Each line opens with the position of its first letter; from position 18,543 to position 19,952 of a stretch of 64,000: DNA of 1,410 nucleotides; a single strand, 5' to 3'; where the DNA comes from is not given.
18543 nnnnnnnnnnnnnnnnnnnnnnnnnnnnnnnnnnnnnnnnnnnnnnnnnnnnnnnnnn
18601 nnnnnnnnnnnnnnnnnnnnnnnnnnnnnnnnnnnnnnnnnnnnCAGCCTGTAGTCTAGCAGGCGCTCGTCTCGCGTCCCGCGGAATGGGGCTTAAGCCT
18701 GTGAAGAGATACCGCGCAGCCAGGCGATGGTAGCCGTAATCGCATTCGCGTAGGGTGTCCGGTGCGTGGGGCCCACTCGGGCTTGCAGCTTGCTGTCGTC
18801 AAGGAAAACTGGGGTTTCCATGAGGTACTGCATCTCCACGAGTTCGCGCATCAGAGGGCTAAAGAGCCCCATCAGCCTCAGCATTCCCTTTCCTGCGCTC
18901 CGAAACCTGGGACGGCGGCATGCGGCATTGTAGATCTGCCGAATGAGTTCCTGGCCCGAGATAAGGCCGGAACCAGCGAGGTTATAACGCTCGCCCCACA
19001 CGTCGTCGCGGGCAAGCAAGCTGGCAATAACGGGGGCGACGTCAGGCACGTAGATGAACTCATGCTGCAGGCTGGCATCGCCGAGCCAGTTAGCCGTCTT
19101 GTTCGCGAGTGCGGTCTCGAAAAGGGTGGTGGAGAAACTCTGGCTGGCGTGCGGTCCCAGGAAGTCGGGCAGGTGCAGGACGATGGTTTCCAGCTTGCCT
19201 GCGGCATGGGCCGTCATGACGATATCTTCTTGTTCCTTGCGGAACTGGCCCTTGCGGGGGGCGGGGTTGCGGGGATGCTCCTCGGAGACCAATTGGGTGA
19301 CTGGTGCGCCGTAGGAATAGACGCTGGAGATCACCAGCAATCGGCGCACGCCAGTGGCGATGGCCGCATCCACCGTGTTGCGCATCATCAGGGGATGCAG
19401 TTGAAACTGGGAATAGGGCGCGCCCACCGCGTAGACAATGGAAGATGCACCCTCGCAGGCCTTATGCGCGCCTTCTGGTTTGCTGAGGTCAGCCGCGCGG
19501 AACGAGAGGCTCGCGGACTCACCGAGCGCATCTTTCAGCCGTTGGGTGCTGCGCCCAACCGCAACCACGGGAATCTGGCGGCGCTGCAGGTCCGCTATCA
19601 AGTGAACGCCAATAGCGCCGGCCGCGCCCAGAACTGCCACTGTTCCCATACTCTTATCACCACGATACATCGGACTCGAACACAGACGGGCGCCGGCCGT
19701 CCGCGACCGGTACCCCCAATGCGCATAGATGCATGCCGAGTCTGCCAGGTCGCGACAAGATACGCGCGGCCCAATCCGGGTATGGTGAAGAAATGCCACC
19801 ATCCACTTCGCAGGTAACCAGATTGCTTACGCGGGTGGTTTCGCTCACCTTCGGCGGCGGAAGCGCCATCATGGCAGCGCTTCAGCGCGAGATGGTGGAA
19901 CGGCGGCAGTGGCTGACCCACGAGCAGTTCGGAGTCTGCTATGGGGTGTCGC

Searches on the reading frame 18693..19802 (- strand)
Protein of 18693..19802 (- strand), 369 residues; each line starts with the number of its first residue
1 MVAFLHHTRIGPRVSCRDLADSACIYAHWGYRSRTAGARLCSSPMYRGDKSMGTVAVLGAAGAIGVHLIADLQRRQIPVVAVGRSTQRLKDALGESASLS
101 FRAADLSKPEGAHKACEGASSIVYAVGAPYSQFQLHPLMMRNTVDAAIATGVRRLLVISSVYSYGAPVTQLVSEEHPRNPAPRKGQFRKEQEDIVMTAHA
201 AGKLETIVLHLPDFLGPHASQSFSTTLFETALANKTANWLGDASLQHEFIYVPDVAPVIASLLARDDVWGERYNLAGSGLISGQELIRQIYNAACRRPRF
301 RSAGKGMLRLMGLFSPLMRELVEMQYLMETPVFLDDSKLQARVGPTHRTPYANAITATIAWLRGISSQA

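Call 76: search_protein_families(library=pfam, proteins=[window:18693-19802:-], max_evalue=0.00001)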
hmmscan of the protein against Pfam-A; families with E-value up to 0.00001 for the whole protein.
window:18693-19802:- (369 aa): 4 families
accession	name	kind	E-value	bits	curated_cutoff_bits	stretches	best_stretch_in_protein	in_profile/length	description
PF01370.27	Epimerase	-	7.1e-17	62.1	20.9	1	55-276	1-240/240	NAD dependent epimerase/dehydratase family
PF13460.12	NAD_binding_10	-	8.4e-15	55.5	27.2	1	59-164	1-102/184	NAD(P)H-binding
PF01073.25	3Beta_HSD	-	2.4e-07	30.5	22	1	56-258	1-224/280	3-beta hydroxysteroid dehydrogenase/isomerase family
PF05368.20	NmrA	-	5.5e-06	26.6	27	0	53-156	3-103/298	NmrA-like family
